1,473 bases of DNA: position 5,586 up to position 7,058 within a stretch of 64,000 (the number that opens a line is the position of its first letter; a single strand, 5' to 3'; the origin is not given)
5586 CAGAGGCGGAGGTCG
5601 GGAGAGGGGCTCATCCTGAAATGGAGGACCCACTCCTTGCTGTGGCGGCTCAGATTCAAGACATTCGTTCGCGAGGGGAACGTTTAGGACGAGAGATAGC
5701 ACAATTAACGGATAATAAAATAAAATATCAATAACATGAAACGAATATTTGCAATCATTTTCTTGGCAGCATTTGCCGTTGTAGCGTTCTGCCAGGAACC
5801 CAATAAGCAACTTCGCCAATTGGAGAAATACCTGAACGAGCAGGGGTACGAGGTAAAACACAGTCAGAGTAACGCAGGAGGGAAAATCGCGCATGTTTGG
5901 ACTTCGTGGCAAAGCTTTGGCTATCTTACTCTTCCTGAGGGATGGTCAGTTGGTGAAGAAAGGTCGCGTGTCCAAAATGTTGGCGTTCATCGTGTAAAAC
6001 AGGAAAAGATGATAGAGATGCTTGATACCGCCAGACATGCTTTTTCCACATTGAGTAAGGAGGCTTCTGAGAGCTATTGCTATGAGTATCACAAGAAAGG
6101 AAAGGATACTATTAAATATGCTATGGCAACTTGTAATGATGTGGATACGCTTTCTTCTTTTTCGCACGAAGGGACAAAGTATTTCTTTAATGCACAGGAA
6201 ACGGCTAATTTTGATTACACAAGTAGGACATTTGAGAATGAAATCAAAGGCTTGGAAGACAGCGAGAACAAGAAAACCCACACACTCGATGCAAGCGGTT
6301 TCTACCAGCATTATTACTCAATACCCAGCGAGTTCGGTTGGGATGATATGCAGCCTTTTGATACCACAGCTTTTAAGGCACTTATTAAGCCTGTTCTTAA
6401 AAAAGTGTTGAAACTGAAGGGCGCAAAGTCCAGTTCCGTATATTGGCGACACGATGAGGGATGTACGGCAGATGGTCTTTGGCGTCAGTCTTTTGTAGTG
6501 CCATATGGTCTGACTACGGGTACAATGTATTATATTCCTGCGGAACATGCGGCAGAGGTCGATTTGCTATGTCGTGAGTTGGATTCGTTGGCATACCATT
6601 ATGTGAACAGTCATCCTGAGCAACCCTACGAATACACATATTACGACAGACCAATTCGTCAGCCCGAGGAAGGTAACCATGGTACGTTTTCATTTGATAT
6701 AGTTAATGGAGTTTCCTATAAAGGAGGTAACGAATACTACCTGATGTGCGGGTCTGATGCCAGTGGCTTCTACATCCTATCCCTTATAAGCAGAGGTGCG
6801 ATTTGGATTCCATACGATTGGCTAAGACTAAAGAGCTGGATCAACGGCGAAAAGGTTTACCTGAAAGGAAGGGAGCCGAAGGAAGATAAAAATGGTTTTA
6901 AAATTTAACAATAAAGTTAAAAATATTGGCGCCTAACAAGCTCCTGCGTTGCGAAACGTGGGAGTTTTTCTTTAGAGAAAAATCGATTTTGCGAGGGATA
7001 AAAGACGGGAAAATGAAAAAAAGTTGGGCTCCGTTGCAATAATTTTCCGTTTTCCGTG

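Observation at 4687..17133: Triplicated three-gene cassette: ECF sigma, a non-canonical single-pass anti-sigma-like protein and a secreted ~390-aa protein of unknown family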

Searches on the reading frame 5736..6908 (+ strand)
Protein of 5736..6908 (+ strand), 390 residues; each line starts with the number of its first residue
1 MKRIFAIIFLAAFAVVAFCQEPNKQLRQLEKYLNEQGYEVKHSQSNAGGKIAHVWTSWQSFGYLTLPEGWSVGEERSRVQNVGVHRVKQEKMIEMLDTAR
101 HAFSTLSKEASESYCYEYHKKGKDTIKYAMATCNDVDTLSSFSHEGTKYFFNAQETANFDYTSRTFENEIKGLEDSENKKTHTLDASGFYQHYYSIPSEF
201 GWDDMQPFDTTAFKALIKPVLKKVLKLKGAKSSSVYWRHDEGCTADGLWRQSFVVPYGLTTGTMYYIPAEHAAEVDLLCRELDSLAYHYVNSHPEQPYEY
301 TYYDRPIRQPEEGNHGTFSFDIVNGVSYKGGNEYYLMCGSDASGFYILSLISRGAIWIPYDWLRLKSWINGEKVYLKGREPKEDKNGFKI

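Call 4: search_protein_families(library=pfam, proteins=[window:5736-6908:+], max_evalue=1)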
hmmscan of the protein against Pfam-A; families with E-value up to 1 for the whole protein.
window:5736-6908:+ (390 aa): 2 families
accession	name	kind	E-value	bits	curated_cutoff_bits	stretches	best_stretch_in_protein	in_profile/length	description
PF13670.12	PepSY_2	-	0.0055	17.1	24.3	1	5-48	5-53/83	Peptidase propeptide and YPEB domain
PF03698.18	UPF0180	-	0.26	11.9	25.4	1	24-45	7-28/77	Uncharacterised protein family (UPF0180)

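Call 5: search_protein_families(library=ncbifam, proteins=[window:5736-6908:+], max_evalue=1)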
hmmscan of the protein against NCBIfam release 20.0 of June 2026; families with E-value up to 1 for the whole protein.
window:5736-6908:+ (390 aa): 1 family
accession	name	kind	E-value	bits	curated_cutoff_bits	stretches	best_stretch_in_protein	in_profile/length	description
NF047812.1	LIC11213_lipo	equivalog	0.11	12.6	100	1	95-158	32-95/118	LIC11213 family lipoprotein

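Call 7: find_homologous_proteins(query=window:5736-6908:+)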
Query window:5736-6908:+ (390 aa): 228 proteins with E <= 0.001 among 1951 candidates; the best 120 are listed.
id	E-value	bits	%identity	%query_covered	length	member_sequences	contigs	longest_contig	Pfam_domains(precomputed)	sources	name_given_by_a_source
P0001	4.0e-262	887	97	99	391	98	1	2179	-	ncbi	-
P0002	5.5e-234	794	88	99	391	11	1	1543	-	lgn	-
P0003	9.6e-223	757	85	99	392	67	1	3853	-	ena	-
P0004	2.4e-196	670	86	85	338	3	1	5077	-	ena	-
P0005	8.1e-88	313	44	98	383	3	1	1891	-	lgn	-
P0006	3.3e-86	308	44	99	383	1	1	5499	-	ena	-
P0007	9.7e-86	306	44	99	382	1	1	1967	-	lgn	-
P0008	1.2e-85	306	43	99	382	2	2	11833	-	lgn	-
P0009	1.3e-85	306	44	99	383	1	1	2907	-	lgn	-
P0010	1.3e-85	306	45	99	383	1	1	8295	-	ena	-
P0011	1.9e-85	305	45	99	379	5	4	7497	-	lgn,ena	-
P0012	3.5e-85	304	42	99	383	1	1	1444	-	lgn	-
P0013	3.7e-85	304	43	99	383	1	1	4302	-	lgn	-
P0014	3.9e-85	304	44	99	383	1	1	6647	-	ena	-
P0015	5.5e-85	304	44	99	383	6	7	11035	-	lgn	-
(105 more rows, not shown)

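Call 11: find_related_loci(query=A1, collection=genome_contigs, flank=4000)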
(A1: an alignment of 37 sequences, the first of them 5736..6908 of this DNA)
Query A1 (390 aa) in genome_contigs; peptide patterns used: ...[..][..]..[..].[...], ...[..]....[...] (x = any residue, [..] = any of these).
170 stretches matched a pattern; 71 encode a relative of the query (tblastn E <= 1e-3); 69 distinct loci.
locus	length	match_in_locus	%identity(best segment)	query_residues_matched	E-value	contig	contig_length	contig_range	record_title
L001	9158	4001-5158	98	1-386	0e+0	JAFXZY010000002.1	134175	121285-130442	MAG: Bacteroidaceae bacterium isolate RGIG6899 Sheep_Rumen-5__c1500, whole genome shotgun sequence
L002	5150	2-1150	95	5-386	0e+0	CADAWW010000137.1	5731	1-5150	MAG: uncultured Bacteroidales bacterium isolate RUG13701 genome assembly, contig: RUG13701_asm_137, whole genome shotgun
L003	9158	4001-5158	88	1-386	0e+0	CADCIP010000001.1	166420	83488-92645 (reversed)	MAG: uncultured Bacteroidales bacterium isolate RUG14681 genome assembly, contig: RUG14681_asm_1, whole genome shotgun s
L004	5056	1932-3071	43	1-383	6e-93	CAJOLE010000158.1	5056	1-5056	uncultured Prevotella sp. isolate Reindeer_1_mag_250 genome assembly, contig: scaffold_74226, whole genome shotgun seque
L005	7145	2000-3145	43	1-385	1e-92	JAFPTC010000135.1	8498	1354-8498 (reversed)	MAG: Prevotella sp. isolate RGIG1450 Dairy_cattle_Rumen.Co__c6238516, whole genome shotgun sequence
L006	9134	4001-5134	44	5-385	2e-92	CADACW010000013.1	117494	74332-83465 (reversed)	MAG: uncultured Prevotellaceae bacterium isolate RUG13180 genome assembly, contig: RUG13180_asm_13, whole genome shotgun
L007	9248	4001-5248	40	1-383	5e-88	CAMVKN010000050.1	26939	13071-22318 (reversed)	MAG TPA_asm: uncultured Prevotellaceae bacterium isolate SRR8387720_bin.80_metaWRAP_v1.3_MAG genome assembly, contig: ER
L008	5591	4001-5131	43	1-384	1e-86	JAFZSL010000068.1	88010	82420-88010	MAG: Prevotella sp. isolate RGIG8056 Water_buffalos_Rumen-1__c1110113, whole genome shotgun sequence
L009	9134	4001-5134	43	1-385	7e-86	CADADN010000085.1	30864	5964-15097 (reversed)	MAG: uncultured Prevotellaceae bacterium isolate RUG13201 genome assembly, contig: RUG13201_asm_85, whole genome shotgun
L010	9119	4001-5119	41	1-377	2e-84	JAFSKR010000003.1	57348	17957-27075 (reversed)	MAG: Bacteroidaceae bacterium isolate RGIG3230 Goat_Reticulum-2__c10873, whole genome shotgun sequence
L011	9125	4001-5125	42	1-377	2e-84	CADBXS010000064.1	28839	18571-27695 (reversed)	MAG: uncultured Bacteroidales bacterium isolate RUG14395 genome assembly, contig: RUG14395_asm_64, whole genome shotgun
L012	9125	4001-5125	41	1-379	4e-84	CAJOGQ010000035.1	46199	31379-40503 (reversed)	uncultured Bacteroidaceae bacterium isolate Sheep_2_mag_43 genome assembly, contig: scaffold_1643, whole genome shotgun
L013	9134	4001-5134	42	1-385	1e-83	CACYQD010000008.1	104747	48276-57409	MAG: uncultured Prevotellaceae bacterium isolate RUG12178 genome assembly, contig: RUG12178_asm_8, whole genome shotgun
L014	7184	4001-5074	43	21-384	1e-83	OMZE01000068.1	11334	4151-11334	uncultured Prevotellaceae bacterium isolate RUG003 genome assembly, contig: scaffold_7928, whole genome shotgun sequence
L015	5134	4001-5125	41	1-378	3e-83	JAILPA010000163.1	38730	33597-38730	MAG: Prevotella sp. isolate RUI320 k141_10336072_flag=0_multi=17.9969_len=38730, whole genome shotgun sequence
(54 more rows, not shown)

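Call 12: search_solved_structures(query=A1, max_evalue=1)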
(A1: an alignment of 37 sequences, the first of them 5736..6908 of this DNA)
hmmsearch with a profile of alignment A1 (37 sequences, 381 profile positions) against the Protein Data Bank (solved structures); distinct sequences matched with E-value up to 1: 1.
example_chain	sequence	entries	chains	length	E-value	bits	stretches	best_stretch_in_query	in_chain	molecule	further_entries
4l3i_A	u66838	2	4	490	0.17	14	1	25-107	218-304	Protein regulator of cytokinesis 1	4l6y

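Call 19: predict_structure(alignment_id=A1)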
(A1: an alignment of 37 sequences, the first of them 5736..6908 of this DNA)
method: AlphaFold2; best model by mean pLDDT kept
length: 390 residues; sequences in the alignment: 37
mean_pLDDT: 83.9   pTM: 0.80
mean pLDDT of the five models: 83.9, 82.0, 81.4, 80.8, 80.5
residues with pLDDT >= 90: 197; 70-90: 124; 50-70: 54; < 50: 15
segments of 3 or more residues with pLDDT < 50: 13-19, 386-390
pLDDT, mean of each block of 10 residues (from residue 1): 62 48 91 89 90 93 67 51 71 91 92 92 92 81 89 93 86 67 88 91 93 97 97 93 76 76 95 94 96 95 78 64 91 92 92 88 88 88 55
secondary structure, 60 per line:
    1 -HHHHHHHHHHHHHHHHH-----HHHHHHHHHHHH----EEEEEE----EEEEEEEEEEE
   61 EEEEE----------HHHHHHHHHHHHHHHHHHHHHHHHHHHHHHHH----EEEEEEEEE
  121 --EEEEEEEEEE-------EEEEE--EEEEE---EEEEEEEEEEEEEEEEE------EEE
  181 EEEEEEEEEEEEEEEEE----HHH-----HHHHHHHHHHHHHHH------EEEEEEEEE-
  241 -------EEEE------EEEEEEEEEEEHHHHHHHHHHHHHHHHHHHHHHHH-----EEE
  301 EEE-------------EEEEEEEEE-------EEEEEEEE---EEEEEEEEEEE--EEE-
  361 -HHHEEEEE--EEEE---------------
elements in order: H2-18 H24-35 E40-45 E50-65 H76-107 E112-120 E123-132 E140-144 E147-151 E155-171 E178-197 H210-224 E231-239 E248-251 E258-268 H269-292 E298-303 E317-325 E333-340 E344-354 E357-359 E365-369 E372-375

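Call 21: fold_search(model_id=the predicted structure, library=pdb)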
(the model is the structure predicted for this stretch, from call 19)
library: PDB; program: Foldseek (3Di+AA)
matches with E <= 10: 932; with E <= 0.001: 0
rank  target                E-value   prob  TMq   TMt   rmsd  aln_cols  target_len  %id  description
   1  9fzn_A                1.0e-02  0.08  0.09  0.09  23.4       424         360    7  25-phosphosteroid lyase (25-PSL) (released 2026-01-14)
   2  3oji_B                2.0e-02  0.35  0.09  0.17  17.4       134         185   10  X-ray crystal structure of the Py13 -pyrabactin complex (released 2011-08-10)
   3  8y9m_A                2.0e-02  0.10  0.09  0.05  32.0       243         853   11  Cas12h1(D465A)-crRNA-dsDNA ternary complex (released 2025-02-12)
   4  3ron_B                2.2e-02  0.38  0.11  0.18  15.4       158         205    8  Crystal Structure and Hemolytic Activity of the Cyt1Aa Toxin from Bacillus thuringiensis subsp. israelensis (released 2011-10-12)
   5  6in9_A                2.3e-02  0.09  0.10  0.13  23.1       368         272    9  Crystal structure of MucB in complex with MucA(peri) (released 2019-07-24)
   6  9g4c_A                3.4e-02  0.05  0.09  0.09  23.2       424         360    8  25-phosphosteroid lyase + phosphate + desmost-1,4-diene-3-one (released 2026-01-28)
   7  6t14                  3.6e-02  0.38  0.11  0.16  15.1       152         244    7  Native structure of mosquitocidal Cyt1A protoxin obtained by Serial Femtosecond Crystallography on in vivo grown crystal (released 2020-10-14)
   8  8hld_A                3.6e-02  0.04  0.08  0.04  36.7       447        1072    7  S protein of SARS-CoV-2 in complex with 26434 (released 2024-06-05)
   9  9ug5_B                3.8e-02  0.10  0.14  0.10  20.8       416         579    9  Crystal structure of HA3 from Clostridium botulinum type B with alpha2,3-sialyllactose (released 2025-11-05)
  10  7u0q_C                3.8e-02  0.04  0.07  0.04  33.0       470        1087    8  SARS-Cov2 S protein structure in complex with neutralizing monoclonal antibody 002-02 (released 2023-03-01)
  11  7u0x_C                4.0e-02  0.02  0.06  0.03  39.1       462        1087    8  SARS-Cov2 S protein structure in complex with neutralizing monoclonal antibody 002-13 (released 2023-03-01)
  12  5zyg                  4.2e-02  0.14  0.10  0.14  16.1       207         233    9  Crystal structure of CERT START domain in complex with compound B5 (released 2019-02-27)
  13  5o68_H                4.2e-02  0.04  0.09  0.12  24.7       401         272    8  Crystal Structure of the Pseudomonas functional amyloid secretion protein FapF - R157A mutant (released 2017-08-23)
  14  5zyj                  4.5e-02  0.16  0.12  0.16  15.6       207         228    9  Crystal structure of CERT START domain in complex with compound E16A (released 2019-02-27)
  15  9h80_M                4.7e-02  0.02  0.08  0.08  23.8       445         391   10  Structure of the outer membrane exopolysaccharide transporter PelBC (released 2025-06-11)
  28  2e3r_A                7.7e-02  0.12  0.11  0.16  15.3       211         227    9  Crystal structure of CERT START domain in complex with C18-ceramide (P1) (released 2007-12-18)
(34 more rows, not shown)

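Call 22: search_protein_representatives(alignment_id=A1)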
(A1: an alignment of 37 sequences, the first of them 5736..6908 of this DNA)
Query: 37 sequences, 381 profile positions. Proteins with E-value up to 0.001 (for the whole library): 261; up to 1e-10: 179; up to 1e-30: 82. The best 150 are listed.
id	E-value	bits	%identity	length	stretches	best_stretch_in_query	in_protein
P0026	6.4e-185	631.0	-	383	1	1-381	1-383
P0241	7.8e-145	499.1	-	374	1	1-373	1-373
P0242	5.1e-142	489.8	-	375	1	1-380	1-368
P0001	4.6e-141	486.7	-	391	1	1-381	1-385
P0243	6.0e-141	486.3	-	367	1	1-373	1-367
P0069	1.0e-138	479.0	-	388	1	1-381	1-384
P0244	1.3e-128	445.7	-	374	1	1-372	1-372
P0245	7.8e-123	426.7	-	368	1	8-381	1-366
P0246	2.1e-113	395.6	-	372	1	1-373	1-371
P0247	5.1e-111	387.8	-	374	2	158-381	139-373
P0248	5.9e-111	387.6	-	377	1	4-373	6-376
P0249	4.5e-108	378.1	-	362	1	1-373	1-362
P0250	5.7e-108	377.7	-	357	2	93-381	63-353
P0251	4.3e-106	371.5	-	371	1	1-381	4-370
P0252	3.6e-105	368.5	-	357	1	1-373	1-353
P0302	4.4e-39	151.0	-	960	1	1-369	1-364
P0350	1.9e-21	92.9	-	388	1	1-374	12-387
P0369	5.5e-18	81.5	-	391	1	1-376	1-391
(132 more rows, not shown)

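Call 24: search_protein_families(library=pfam, alignment_id=A1, max_evalue=0.1)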
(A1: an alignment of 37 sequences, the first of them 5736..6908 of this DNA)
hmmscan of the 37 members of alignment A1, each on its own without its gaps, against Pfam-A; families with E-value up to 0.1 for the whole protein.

A. member 1, window:5736-6908:+ (390 aa): 1 family
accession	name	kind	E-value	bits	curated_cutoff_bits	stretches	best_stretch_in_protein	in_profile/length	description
PF13670.12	PepSY_2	-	0.0055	17.1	24.3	1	5-48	5-53/83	Peptidase propeptide and YPEB domain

B. families by the number of members that match (of 37 scanned): 17 families
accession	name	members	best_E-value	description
PF01118.30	Semialdhyde_dh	3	0.016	Semialdehyde dehydrogenase, NAD binding domain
PF09577.15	Spore_YpjB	3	0.021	Sporulation protein YpjB (SpoYpjB)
PF20529.3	DUF6744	3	0.078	Family of unknown function (DUF6744)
PF13670.12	PepSY_2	2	0.0055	Peptidase propeptide and YPEB domain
PF17792.6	ThiD2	1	0.0053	ThiD2 family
PF18736.6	pEK499_p136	1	0.028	HEPN pEK499 p136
PF12587.13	DUF3761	1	0.042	Protein of unknown function (DUF3761)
PF22398.1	DUF6978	1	0.051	Family of unknown function (DUF6978)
PF20541.3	DUF6756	1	0.052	Family of unknown function (DUF6756)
PF13496.11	DUF4120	1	0.062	Domain of unknown function (DUF4120)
PF04570.20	zf-FLZ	1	0.069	zinc-finger of the FCS-type, C2-C2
PF06227.17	Poxv_Bcl-2-like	1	0.07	Poxvirus Bcl-2-like proteins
PF10787.14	YfmQ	1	0.075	Uncharacterised protein from bacillus cereus group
PF11860.13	Muramidase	1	0.084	N-acetylmuramidase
PF12046.13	CCB1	1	0.093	Cofactor assembly of complex C subunit B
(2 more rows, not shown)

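Call 40: fold_search(model_id=the predicted structure, library=viral)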
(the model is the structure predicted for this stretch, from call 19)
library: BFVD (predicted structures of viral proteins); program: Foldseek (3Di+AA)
matches with E <= 10: 1012; with E <= 0.001: 1
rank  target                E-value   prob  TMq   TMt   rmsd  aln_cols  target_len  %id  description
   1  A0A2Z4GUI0            2.4e-04  0.25  0.08  0.09  22.2       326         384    7  (no name in the UniProt tables at hand)
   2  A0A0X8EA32            5.2e-03  0.09  0.10  0.08  20.5       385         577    8  DNA polymerase processivity factor [Human herpesvirus 1]
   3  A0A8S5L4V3            5.5e-03  0.25  0.14  0.15  22.4       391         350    8  Maturation protein [ssRNA phage SRR6960509_7]
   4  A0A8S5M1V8            7.2e-03  0.10  0.10  0.10  21.2       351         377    9  Uncharacterized protein [Siphoviridae sp. cttDR14]
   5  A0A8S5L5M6            8.0e-03  0.54  0.11  0.10  25.9       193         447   10  Maturation protein [ssRNA phage SRR6960549_4]
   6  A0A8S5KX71            1.3e-02  0.38  0.13  0.11  31.1       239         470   10  Maturation protein [ssRNA phage AIN000]
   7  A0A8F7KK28            1.5e-02  0.35  0.12  0.12  28.6       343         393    7  Uncharacterized protein [Grapevine-associated levi-like virus 6]
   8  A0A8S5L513            1.5e-02  0.16  0.09  0.08  26.0       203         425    8  Maturation protein [ssRNA phage SRR6960799_10]
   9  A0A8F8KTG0            1.6e-02  0.30  0.10  0.08  20.4       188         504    8  Mitochondrial chaperone BCS1 [Clandestinovirus]
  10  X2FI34                1.7e-02  0.06  0.10  0.07  22.8       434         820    8  DNA polymerase processivity factor [Cercopithecine herpesvirus 16]
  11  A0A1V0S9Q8            1.8e-02  0.23  0.10  0.07  28.9       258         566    8  AAA family ATPase [Catovirus CTV1]
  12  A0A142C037            1.9e-02  0.28  0.09  0.17  17.1       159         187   11  (no name in the UniProt tables at hand)
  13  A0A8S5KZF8            2.0e-02  0.04  0.08  0.08  29.3       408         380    8  Maturation protein [ssRNA phage SRR7976300_3]
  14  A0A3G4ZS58            2.4e-02  0.12  0.10  0.06  25.4       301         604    8  Putative AAA+ family ATPase [Terrestrivirus sp.]
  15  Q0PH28                2.7e-02  0.13  0.10  0.09  37.6       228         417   10  Maturation protein [Pseudomonas phage PRR1]
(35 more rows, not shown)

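Call 67: find_encoding_contigs(protein=P0302, flank=4000, max_places=3)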
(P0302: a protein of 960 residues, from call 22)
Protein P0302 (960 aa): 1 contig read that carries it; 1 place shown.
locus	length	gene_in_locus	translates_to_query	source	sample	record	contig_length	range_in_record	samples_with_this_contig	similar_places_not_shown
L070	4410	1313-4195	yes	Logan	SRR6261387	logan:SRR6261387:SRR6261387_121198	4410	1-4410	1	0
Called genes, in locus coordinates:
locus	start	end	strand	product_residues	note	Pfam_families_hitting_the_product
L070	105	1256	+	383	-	-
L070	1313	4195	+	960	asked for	-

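Call 68: find_encoding_contigs(protein=P0369, flank=4000, max_places=3)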
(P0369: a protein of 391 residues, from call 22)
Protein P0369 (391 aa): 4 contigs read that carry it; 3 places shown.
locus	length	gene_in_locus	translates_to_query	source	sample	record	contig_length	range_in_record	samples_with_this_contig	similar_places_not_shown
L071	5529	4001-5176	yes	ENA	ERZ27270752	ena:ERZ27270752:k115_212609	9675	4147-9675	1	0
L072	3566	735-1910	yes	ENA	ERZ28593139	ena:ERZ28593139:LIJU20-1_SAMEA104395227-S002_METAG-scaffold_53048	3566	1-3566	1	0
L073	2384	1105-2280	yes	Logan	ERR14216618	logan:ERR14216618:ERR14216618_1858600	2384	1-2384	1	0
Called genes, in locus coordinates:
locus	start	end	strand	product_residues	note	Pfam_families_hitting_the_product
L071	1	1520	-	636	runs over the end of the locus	PF03739:LptF_LptG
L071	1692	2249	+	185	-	PF04542:Sigma70_r2, PF08281:Sigma70_r4_2 (weak)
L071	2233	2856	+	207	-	PF11859:DUF3379 (faint)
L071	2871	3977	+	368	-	-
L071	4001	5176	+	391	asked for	-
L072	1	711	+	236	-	?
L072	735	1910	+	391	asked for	-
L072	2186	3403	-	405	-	PF14294:DUF4372, PF01609:DDE_Tnp_1, PF13612:DDE_Tnp_1_3 (faint)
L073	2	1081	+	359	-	?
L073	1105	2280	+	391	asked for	-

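Call 69: find_encoding_contigs(protein=P0350, flank=4000, max_places=3)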
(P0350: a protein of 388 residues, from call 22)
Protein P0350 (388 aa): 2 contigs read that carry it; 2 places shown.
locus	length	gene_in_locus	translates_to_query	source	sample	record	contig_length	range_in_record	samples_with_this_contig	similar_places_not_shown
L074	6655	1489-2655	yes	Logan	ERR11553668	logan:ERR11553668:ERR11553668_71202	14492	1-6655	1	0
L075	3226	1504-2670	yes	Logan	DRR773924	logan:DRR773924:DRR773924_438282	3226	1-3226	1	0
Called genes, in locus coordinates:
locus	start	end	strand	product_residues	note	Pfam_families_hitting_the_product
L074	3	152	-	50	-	?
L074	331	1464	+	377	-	-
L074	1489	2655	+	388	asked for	-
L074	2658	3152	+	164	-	PF04542:Sigma70_r2 (faint), PF08281:Sigma70_r4_2, PF04545:Sigma70_r4 (weak)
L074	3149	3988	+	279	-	-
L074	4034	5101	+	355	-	-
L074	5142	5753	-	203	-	PF00196:GerE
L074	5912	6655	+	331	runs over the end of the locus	PF00730:HhH-GPD, PF14815:NUDIX_4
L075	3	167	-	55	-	?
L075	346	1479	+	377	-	-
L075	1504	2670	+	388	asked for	-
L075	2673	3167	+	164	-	PF04542:Sigma70_r2 (faint), PF08281:Sigma70_r4_2, PF04545:Sigma70_r4 (weak)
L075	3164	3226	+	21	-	?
